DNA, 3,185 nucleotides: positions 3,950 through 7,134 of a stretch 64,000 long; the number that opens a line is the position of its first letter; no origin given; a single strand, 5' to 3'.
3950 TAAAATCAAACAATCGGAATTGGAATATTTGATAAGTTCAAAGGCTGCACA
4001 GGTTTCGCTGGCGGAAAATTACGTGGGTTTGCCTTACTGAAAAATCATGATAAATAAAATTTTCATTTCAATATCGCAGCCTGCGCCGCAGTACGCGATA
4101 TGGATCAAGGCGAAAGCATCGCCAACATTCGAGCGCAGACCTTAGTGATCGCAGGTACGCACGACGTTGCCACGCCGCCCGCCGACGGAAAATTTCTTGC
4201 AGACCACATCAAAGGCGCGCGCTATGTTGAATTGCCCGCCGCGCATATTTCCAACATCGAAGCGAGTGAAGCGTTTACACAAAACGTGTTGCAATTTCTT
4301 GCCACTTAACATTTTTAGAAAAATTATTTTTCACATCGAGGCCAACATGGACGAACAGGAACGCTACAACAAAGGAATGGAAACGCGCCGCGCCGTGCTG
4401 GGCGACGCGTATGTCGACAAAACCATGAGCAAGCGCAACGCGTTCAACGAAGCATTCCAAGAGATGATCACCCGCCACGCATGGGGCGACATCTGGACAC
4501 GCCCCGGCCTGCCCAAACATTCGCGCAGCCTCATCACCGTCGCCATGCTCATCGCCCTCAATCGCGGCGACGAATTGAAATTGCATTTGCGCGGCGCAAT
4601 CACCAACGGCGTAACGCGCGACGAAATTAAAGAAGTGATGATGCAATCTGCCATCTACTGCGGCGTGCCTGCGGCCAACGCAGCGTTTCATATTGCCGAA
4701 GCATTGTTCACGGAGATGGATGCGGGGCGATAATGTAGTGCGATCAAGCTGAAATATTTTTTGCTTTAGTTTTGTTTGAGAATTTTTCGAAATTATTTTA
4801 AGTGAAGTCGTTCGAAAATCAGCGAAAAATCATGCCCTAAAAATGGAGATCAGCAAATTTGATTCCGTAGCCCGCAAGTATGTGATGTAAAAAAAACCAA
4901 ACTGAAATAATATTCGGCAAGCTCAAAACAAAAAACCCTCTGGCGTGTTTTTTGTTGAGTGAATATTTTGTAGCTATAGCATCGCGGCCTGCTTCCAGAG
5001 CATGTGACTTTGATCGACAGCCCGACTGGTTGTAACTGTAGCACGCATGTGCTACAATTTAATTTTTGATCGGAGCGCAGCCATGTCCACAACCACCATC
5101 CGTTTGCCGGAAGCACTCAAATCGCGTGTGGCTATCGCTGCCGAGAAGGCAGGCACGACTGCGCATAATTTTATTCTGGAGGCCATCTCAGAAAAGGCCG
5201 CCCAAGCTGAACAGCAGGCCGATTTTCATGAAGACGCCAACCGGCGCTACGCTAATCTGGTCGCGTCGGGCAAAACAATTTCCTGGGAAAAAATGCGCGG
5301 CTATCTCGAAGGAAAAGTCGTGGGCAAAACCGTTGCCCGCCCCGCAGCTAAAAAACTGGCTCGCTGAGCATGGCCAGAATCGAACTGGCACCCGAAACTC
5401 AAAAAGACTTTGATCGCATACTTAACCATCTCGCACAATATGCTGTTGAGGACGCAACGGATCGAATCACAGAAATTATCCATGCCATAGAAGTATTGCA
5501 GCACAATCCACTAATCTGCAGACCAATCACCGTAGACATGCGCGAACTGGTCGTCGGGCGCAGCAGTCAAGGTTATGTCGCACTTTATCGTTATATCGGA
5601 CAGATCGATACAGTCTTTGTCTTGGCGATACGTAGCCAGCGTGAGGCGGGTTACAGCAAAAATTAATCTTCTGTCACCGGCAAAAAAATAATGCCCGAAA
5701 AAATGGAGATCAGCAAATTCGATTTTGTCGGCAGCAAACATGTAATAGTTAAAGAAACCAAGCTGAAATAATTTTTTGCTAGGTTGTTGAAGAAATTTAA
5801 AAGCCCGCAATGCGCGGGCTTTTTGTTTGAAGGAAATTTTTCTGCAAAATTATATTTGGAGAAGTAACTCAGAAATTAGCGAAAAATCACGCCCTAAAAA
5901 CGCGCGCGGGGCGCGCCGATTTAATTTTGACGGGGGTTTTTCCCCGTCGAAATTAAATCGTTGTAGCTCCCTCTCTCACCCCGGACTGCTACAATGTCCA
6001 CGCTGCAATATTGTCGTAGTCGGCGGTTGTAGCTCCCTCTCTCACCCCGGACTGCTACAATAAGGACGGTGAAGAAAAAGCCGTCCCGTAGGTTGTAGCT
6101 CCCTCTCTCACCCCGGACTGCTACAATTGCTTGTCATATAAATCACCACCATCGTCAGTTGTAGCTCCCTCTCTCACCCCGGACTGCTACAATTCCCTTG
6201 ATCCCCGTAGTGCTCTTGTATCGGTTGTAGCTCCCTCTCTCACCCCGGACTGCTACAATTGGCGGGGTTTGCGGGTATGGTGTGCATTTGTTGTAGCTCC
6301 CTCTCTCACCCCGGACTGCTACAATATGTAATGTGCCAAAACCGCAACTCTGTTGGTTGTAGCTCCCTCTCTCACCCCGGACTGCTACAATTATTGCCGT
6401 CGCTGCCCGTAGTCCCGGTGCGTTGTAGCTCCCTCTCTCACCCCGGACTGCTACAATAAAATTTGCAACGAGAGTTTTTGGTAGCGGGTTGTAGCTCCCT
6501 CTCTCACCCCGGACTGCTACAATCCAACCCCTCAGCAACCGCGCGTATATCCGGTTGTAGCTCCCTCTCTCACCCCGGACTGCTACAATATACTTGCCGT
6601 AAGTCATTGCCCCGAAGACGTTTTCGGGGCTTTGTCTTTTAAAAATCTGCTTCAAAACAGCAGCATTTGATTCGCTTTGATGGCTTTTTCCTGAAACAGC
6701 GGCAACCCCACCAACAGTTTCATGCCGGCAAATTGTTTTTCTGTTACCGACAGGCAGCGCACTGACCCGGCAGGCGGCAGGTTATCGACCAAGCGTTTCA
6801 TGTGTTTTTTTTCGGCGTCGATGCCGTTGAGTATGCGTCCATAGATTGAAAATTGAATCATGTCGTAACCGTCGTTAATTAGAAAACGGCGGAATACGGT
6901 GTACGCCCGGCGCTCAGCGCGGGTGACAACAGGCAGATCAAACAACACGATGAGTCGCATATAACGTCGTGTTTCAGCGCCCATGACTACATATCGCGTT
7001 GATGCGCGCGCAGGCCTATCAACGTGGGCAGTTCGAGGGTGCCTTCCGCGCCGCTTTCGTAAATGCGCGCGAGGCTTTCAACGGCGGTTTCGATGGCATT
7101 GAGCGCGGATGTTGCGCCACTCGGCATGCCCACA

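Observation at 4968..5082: parDE promoter/operator is assembled from the same hexamers as the CRISPR repeat termini (fossil repeat driving a TA operon, or a shared cis-element)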

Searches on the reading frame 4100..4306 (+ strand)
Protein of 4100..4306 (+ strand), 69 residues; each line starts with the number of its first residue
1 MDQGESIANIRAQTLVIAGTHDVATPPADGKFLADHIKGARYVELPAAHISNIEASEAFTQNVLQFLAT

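Call 13: search_protein_families(library=pfam, proteins=[window:4100-4306:+], max_evalue=0.01)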
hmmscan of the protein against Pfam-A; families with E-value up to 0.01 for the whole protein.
window:4100-4306:+ (69 aa): 2 families
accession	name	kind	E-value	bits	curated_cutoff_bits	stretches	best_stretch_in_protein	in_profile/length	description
PF08386.16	Abhydrolase_4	-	7.2e-05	23.3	21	1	11-69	34-93/103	TAP-like protein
PF00561.26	Abhydrolase_1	-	0.0056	16.8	25.8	1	6-55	194-244/245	alpha/beta hydrolase fold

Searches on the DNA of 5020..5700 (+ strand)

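Call 42: search_dna_similar(query=window:5020-5700:+, collection=plasmids, mode=distant, max_rows=12)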
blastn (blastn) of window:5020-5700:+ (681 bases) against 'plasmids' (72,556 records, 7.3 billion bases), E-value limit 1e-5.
No match.
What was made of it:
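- Tried and rejected: Plasmid collection. blastn of the cassette in distant mode found no match (call 42).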

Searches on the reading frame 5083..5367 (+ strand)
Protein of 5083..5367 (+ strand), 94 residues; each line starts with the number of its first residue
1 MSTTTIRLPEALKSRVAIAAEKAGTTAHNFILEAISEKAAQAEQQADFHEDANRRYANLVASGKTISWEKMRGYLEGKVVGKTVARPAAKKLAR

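Call 8: search_protein_families(library=ncbifam, proteins=[window:5083-5367:+], max_evalue=0.01)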
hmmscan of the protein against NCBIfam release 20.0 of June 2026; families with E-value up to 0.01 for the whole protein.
window:5083-5367:+ (94 aa): 1 family
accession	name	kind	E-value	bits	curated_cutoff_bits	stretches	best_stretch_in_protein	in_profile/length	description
NF048017.1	antitoxin_RelB_like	equivalog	0.00089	19.4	50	1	7-73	1-64/70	type II toxin-antitoxin system RelB family antitoxin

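Call 11: find_homologous_proteins(query=window:5083-5364:+, max_evalue=0.001)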
Query window:5083-5364:+ (94 aa): 2105 proteins with E <= 0.001 among 2125 candidates; the best 120 are listed.
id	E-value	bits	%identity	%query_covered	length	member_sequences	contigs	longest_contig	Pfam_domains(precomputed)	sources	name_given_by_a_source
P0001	7.0e-52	190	100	100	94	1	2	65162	-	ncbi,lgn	-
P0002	3.3e-40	153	78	100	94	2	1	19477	-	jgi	jgi:predicted transcriptional regulator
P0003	1.9e-38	148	77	100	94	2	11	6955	-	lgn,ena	-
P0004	5.6e-38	146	78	100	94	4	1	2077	-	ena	-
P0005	1.1e-37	145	77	100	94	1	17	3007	-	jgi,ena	-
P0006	1.2e-37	145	76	100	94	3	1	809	-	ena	-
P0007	2.8e-37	144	76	100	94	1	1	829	-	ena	-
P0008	3.8e-37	143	75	99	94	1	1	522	-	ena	-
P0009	4.4e-37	143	76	100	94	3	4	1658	-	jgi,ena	-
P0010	5.3e-37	143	74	100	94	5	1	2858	-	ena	-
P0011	5.8e-37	143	74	100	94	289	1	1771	-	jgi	jgi:predicted transcriptional regulator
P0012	6.9e-37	143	75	99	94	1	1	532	-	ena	-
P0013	9.1e-37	142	75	99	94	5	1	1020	-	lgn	-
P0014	1.2e-36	142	75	99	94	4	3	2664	-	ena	-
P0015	1.2e-36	142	73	99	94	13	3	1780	-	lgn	-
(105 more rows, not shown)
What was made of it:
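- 5083..5367 (+): parD-like RHH antitoxin, 94 aa. 2105 homologues (call 11).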

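Call 12: find_encoding_contigs(protein=P0001, flank=3000, max_places=4)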
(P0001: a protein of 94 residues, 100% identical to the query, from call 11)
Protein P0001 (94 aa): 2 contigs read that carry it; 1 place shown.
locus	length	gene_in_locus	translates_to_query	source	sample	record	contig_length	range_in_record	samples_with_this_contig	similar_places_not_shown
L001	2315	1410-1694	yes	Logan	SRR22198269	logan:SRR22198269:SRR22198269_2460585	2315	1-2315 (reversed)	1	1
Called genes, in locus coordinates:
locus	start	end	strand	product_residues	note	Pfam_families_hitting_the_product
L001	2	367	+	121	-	?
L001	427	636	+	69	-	-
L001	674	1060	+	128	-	PF02627:CMD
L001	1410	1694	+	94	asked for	-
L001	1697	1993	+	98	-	PF05016:ParE_toxin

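Call 13: search_protein_families(library=pfam, proteins=[window:5083-5364:+], max_evalue=0.01)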
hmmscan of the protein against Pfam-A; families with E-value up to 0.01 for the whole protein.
window:5083-5364:+ (94 aa): 0 families

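Call 15: find_related_loci(query=A1, collection=genome_contigs, flank=4000)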
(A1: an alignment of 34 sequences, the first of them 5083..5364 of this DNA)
Query A1 (94 aa) in genome_contigs; peptide patterns used: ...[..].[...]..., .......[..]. (x = any residue, [..] = any of these).
591 stretches matched a pattern; 555 encode a relative of the query (tblastn E <= 1e-3); the best 80 are kept; 80 distinct loci.
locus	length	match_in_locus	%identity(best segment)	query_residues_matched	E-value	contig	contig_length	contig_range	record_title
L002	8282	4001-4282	71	1-94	9e-41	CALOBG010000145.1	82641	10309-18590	MAG: uncultured Gammaproteobacteria bacterium isolate LOGT_bin.0044 genome assembly, contig: contig_97898, whole genome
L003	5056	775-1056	69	1-94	7e-41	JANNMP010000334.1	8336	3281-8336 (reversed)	MAG: Burkholderiaceae bacterium isolate SOY_35_metabat.30 SOY_35_k141_2786708, whole genome shotgun sequence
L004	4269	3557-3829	74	1-91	8e-41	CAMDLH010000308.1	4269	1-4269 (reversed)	MAG: Bordetella parapertussis isolate TH-11nov19-107 genome assembly, contig: TH-11nov19-C51321, whole genome shotgun se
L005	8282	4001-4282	66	1-94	9e-40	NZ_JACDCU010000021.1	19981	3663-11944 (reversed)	MAG: Methylibium sp. isolate MGR_bin316 SD2898_NODE_278_length_19981_cov_2.138159, whole genome shotgun sequence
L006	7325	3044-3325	69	1-94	2e-39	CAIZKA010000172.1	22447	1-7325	MAG: uncultured beta proteobacterium isolate Loc090519-8m_bin-0150 genome assembly, contig: bin-0150:172/585, whole geno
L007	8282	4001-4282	76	1-94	5e-39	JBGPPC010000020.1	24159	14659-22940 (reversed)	MAG: Gammaproteobacteria bacterium isolate OBJ2_061818_050_23 k141_890845_length_24159_cov_18.0350, whole genome shotgun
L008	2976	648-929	65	1-94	3e-39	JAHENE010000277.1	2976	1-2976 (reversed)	MAG: Thiobacillaceae bacterium isolate Ww98 NODE_135704_length_2976_cov_2.356217, whole genome shotgun sequence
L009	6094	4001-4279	77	1-93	5e-39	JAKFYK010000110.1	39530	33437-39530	MAG: Betaproteobacteria bacterium isolate ND5_Bin_58 ND5_0000738, whole genome shotgun sequence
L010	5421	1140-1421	76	1-94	5e-39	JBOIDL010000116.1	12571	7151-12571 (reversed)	MAG: Gammaproteobacteria bacterium isolate SD8020_metabat2.bin.3 NODE_320_length_12571_cov_4.612183, whole genome shotgu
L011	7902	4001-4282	66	1-94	4e-39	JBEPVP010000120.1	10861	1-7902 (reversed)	MAG: Rhodanobacter sp. isolate 22E.semibin_refined.119 NODE_5474_length_10861_cov_7.041181:0-10861, whole genome shotgun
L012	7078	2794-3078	67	1-94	8e-39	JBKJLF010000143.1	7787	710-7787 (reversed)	MAG: Burkholderiaceae bacterium isolate ant_bin.273 k117_3145283, whole genome shotgun sequence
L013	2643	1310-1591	74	1-94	2e-38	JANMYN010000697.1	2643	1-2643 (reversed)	MAG: Betaproteobacteria bacterium isolate OTE_8_metabat_302 OTE_8_k141_486879, whole genome shotgun sequence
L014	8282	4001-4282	73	1-94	2e-38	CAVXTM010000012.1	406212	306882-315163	MAG: uncultured Gammaproteobacteria bacterium isolate MFD06229.bin.1.238 genome assembly, contig: contig_439, whole geno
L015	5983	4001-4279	63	1-93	2e-38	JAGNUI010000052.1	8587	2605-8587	MAG: Arenimonas sp. isolate Go_Leine_bin_70 Go_Leine_5780_length_8587_cov_18.762057, whole genome shotgun sequence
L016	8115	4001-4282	65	1-94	2e-38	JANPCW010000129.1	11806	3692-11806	MAG: Janthinobacterium sp. isolate VAR_78_metabat_461 VAR_78_k141_1184467, whole genome shotgun sequence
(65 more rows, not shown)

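Call 32: search_solved_structures(query=A1, max_evalue=1, show_alignments=2)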
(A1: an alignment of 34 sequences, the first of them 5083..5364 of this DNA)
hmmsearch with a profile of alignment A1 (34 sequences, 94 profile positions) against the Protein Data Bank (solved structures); distinct sequences matched with E-value up to 1: 12.
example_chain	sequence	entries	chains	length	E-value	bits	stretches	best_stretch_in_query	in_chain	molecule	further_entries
7etr_A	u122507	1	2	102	3e-06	30.5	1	5-78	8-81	Transcriptional regulator CopG family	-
6iya_A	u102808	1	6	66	0.00035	23.8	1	4-52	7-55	Transcriptional regulator CopG family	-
5x3t_A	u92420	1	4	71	0.0062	19.9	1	1-36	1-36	Antitoxin VapB26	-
2gpe_A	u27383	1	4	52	0.024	18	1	1-44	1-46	Bifunctional protein putA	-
2rbf_A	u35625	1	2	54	0.027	17.8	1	1-44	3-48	Bifunctional protein putA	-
2ay0_A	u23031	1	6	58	0.057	16.8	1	1-45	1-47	Bifunctional putA protein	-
1y9b_A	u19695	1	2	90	0.06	16.7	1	4-46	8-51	conserved hypothetical protein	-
6a6x_C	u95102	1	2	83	0.14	15.6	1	1-58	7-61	Antitoxin MazE7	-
2k29_A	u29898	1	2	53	0.33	14.4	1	1-38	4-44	Antitoxin RelB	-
2jxg_A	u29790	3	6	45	0.49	13.8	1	1-40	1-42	Proline dehydrogenase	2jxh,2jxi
4fxe_A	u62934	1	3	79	0.65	13.4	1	1-38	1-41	Antitoxin RelB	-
4o8a_A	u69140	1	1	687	0.83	13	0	1-44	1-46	Bifunctional protein PutA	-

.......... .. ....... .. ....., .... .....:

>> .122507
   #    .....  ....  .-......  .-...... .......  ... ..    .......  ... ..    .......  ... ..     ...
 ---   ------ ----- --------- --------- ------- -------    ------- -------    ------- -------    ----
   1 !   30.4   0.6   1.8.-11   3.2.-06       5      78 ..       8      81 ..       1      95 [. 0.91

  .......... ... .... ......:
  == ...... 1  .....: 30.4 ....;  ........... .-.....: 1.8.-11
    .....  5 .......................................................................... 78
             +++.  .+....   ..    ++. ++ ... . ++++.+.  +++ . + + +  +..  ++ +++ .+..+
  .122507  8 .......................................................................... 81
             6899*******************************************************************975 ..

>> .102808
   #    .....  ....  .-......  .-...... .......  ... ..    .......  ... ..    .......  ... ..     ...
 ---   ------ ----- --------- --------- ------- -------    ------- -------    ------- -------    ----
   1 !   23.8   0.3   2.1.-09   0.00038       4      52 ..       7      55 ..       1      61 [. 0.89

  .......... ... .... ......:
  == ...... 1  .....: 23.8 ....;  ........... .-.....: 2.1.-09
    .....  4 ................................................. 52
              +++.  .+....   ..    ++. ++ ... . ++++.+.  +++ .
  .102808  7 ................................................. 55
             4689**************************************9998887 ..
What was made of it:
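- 5083..5367 (+): The profile matches the CopG-family antitoxin CopASO structures 7etr (E=3e-6) and 6iya (call 32).
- On Type II TA: RHH (ParD/CopG-like) antitoxin + ParE/RelE toxin with an autoregulatory operator: The profile matches the CopG-family antitoxin structures 7etr (E=3e-6) and 6iya (3.5e-4) (call 32).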

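Call 43: find_encoding_contigs(protein=P0002, flank=8000, max_places=3)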
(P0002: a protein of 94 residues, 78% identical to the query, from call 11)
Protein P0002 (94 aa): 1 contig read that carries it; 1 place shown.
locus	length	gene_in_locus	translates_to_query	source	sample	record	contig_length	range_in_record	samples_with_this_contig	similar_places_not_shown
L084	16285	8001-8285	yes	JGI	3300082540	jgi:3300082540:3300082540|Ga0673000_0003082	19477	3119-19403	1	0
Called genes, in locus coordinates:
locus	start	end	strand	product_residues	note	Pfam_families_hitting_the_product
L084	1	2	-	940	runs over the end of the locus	PF08447:PAS_3, PF00512:HisKA, PF02518:HATPase_c, PF00072:Response_reg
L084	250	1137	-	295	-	PF00248:Aldo_ket_red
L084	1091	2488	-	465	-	PF03219:TLC (faint), PF07690:MFS_1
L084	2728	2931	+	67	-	PF00313:CSD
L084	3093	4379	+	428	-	PF00291:PALP, PF01842:ACT, PF13291:ACT_4 (weak)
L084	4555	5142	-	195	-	PF01323:DSBA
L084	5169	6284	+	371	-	PF03480:DctP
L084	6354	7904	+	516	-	PF02776:TPP_enzyme_N, PF02775:TPP_enzyme_C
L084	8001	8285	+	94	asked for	-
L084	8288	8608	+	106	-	PF05016:ParE_toxin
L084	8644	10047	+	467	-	PF00083:Sugar_tr, PF07690:MFS_1, PF00083:Sugar_tr, PF07690:MFS_1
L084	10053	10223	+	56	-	-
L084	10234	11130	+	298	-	PF01522:Polysacc_deac_1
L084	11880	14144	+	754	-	PF20720:nSTAND3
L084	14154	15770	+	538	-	PF02463:SMC_N (weak), PF13175:AAA_15, PF13476:AAA_23 (weak), PF13304:AAA_21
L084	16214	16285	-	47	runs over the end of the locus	?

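Call 44: find_encoding_contigs(protein=P0003, flank=5000, max_places=4)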
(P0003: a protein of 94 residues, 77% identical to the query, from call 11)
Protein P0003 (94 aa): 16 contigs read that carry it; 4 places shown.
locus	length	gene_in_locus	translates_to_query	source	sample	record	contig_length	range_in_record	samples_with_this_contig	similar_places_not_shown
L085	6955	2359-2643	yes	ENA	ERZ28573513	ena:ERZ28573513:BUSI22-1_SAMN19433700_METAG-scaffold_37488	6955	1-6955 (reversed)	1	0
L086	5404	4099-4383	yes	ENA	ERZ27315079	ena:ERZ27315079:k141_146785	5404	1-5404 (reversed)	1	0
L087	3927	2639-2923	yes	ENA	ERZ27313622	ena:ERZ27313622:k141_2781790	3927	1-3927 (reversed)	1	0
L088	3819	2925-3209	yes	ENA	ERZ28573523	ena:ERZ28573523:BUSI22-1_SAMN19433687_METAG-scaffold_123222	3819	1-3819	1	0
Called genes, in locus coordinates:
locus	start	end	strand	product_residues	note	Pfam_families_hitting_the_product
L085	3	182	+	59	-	?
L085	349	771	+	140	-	PF00903:Glyoxalase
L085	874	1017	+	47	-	-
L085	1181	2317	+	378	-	PF00067:p450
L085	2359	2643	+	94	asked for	-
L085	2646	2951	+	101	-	PF05016:ParE_toxin (weak)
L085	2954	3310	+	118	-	-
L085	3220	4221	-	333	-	PF12852:Cupin_6, PF00165:HTH_AraC (faint), PF12833:HTH_18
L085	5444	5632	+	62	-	-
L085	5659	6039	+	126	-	PF12680:SnoaL_2 (weak)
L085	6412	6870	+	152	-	-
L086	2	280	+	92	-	?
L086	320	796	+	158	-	PF14081:DUF4262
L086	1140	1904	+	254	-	PF00106:adh_short, PF08659:KR, PF13561:adh_short_C2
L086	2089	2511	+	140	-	PF00903:Glyoxalase (weak)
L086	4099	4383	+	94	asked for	-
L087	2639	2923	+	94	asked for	-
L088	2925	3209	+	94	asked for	-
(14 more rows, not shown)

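Call 53: predict_structure(alignment_id=A1)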
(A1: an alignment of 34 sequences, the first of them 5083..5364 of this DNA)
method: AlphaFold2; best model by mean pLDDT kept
length: 94 residues; sequences in the alignment: 34
mean_pLDDT: 81.2   pTM: 0.47
mean pLDDT of the five models: 81.2, 80.1, 75.5, 74.7, 64.6
residues with pLDDT >= 90: 14; 70-90: 73; 50-70: 7; < 50: 0
segments of 3 or more residues with pLDDT < 50: none
pLDDT, mean of each block of 10 residues (from residue 1): 79 91 90 86 79 82 79 80 73 61
secondary structure, 60 per line:
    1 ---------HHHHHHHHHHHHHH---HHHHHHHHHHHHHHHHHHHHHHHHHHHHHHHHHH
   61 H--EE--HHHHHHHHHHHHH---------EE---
elements in order: H10-23 H27-61 H68-80
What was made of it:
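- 5083..5367 (+): The AF2 model has mean pLDDT 81, with an extended N-terminus and helices 10-23, 27-61 and 68-80 (call 53).
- On Type II TA: RHH (ParD/CopG-like) antitoxin + ParE/RelE toxin with an autoregulatory operator: The AF2 model shows an extended N-terminus plus two helices (call 53).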

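Call 55: fold_search(model_id=the predicted structure, library=pdb)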
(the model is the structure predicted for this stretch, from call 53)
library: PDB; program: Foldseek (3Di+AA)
matches with E <= 10: 46; with E <= 0.001: 0
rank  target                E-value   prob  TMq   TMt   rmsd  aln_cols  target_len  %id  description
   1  2bsq_E                3.8e-01  0.66  0.37  0.48  10.2        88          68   19  FitAB bound to DNA (released 2006-08-24)
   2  5zgn_B                5.0e-01  0.77  0.43  0.49  11.4        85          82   16  The crystal structure of KacTA-DNA complex (released 2019-04-03)
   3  2bsq_F                5.7e-01  0.60  0.37  0.51   8.1        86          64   19  FitAB bound to DNA (released 2006-08-24)
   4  2bsq_H                6.6e-01  0.57  0.37  0.51   8.1        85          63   19  FitAB bound to DNA (released 2006-08-24)
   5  2bsq_G                7.0e-01  0.51  0.37  0.49  10.3        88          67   19  FitAB bound to DNA (released 2006-08-24)
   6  1baz_C                7.5e-01  0.98  0.40  0.77   2.1        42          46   21  ARC REPRESSOR MUTANT PHE10VAL (released 1998-06-17)
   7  1myl_E                7.5e-01  0.97  0.36  0.76   2.1        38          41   24  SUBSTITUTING HYDROPHOBIC RESIDUES FOR A BURIED SALT BRIDGE ENHANCES PROTEIN STABILITY BUT DOES NOT REDUCE CONFORMATION (released 1995-01-26)
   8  5x3t_A                8.0e-01  0.97  0.37  0.48   1.7        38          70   37  VapBC from Mycobacterium tuberculosis (released 2017-06-07)
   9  6gts_C                9.2e-01  0.97  0.39  0.44   1.8        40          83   28  Structure of the AtaT-AtaR complex bound DNA (released 2019-03-06)
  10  1bdv_B                1.3e+00  0.93  0.40  0.68   2.2        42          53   21  ARC FV10 COCRYSTAL (released 1999-01-06)
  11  7e4j_A                1.3e+00  0.91  0.38  0.75   2.2        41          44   22  X-ray crystal structure of VapB12 antitoxin from mycobacterium tuberculosis in space group P41. (released 2022-02-16)
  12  8u12_B                1.4e+00  0.87  0.38  0.66   2.7        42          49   14  Crystal Structure of Antitoxin Protein Rv0298 of Type II Toxin-antitoxin Systems from Mycobacterium tuberculosis (released 2023-09-27)
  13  8u12_A                1.8e+00  0.82  0.40  0.70   2.6        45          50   13  Crystal Structure of Antitoxin Protein Rv0298 of Type II Toxin-antitoxin Systems from Mycobacterium tuberculosis (released 2023-09-27)
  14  3ft7_A                1.9e+00  0.85  0.39  0.76   2.2        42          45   17  Crystal structure of an extremely stable dimeric protein from sulfolobus islandicus (released 2009-10-20)
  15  6gto                  1.9e+00  0.80  0.54  0.78   2.3        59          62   20  Structure of the AtaR antitoxin (released 2019-03-06)
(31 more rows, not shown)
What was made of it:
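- Closest known: Classical RHH repressors and antitoxins. Same: The Foldseek matches with the highest probability are Arc (0.98), VapB26 (0.97) and AtaR (0.97) (call 55).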

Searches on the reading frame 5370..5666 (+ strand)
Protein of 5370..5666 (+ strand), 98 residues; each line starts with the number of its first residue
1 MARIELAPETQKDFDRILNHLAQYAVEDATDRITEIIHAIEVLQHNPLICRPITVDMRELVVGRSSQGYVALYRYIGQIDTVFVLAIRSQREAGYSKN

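Call 8: search_protein_families(library=ncbifam, proteins=[window:5370-5666:+], max_evalue=0.01)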
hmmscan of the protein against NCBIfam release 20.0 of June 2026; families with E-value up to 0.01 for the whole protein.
window:5370-5666:+ (98 aa): 1 family
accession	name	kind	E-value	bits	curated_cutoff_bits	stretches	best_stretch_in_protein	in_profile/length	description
TIGR02385.1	RelE_StbE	subfamily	0.00014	22.3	27.9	1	3-90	1-84/88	type II toxin-antitoxin system mRNA interferase toxin, RelE/StbE family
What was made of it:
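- On Type II TA: RHH (ParD/CopG-like) antitoxin + ParE/RelE toxin with an autoregulatory operator: TIGR02385 RelE_StbE scores 22.3, below its cut-off of 27.9 (call 8).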

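Call 13: search_protein_families(library=pfam, proteins=[window:5370-5663:+], max_evalue=0.01)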
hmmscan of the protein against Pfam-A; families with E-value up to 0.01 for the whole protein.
window:5370-5663:+ (98 aa): 2 families
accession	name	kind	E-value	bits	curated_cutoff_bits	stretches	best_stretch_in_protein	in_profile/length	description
PF05016.21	ParE_toxin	-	6.6e-10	39.9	23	1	4-93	1-88/89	ParE toxin of type II toxin-antitoxin system, parDE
PF03960.21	ArsC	-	0.003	18.3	24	1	38-69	44-76/79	ArsC family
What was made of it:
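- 5370..5666 (+): ParE/RelE-superfamily toxin, 98 aa. Pfam ParE_toxin PF05016, E=6.6e-10, 39.9 bits against a cut-off of 23 (call 13).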

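Call 47: list_cluster_members(proteins=[P0001, window:5370-5663:+, window:7882-11235:-])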
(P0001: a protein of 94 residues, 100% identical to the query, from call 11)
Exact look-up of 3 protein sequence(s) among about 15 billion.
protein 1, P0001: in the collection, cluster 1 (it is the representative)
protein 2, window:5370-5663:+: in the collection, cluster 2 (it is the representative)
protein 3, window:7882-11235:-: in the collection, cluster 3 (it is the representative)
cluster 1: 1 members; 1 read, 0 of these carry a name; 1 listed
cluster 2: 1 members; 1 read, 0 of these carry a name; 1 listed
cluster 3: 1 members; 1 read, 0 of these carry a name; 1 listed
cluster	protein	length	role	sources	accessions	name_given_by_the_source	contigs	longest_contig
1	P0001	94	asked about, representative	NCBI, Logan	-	-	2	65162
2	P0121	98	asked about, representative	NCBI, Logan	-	-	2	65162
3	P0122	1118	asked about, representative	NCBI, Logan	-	-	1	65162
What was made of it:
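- Tried and rejected: The exact-sequence look-up returned no names (call 47).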

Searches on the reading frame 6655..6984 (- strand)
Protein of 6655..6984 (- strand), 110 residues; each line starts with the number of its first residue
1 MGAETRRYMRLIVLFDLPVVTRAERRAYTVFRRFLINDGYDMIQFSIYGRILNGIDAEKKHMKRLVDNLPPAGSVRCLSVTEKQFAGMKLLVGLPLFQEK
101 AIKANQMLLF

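Call 13: search_protein_families(library=pfam, proteins=[window:6655-6984:-], max_evalue=0.01)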
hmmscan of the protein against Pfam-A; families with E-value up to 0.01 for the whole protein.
window:6655-6984:- (110 aa): 1 family
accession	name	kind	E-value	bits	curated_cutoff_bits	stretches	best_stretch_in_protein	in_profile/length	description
PF09827.14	CRISPR_Cas2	-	3.1e-13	50.1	23.8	1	9-86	1-72/74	CRISPR associated protein Cas2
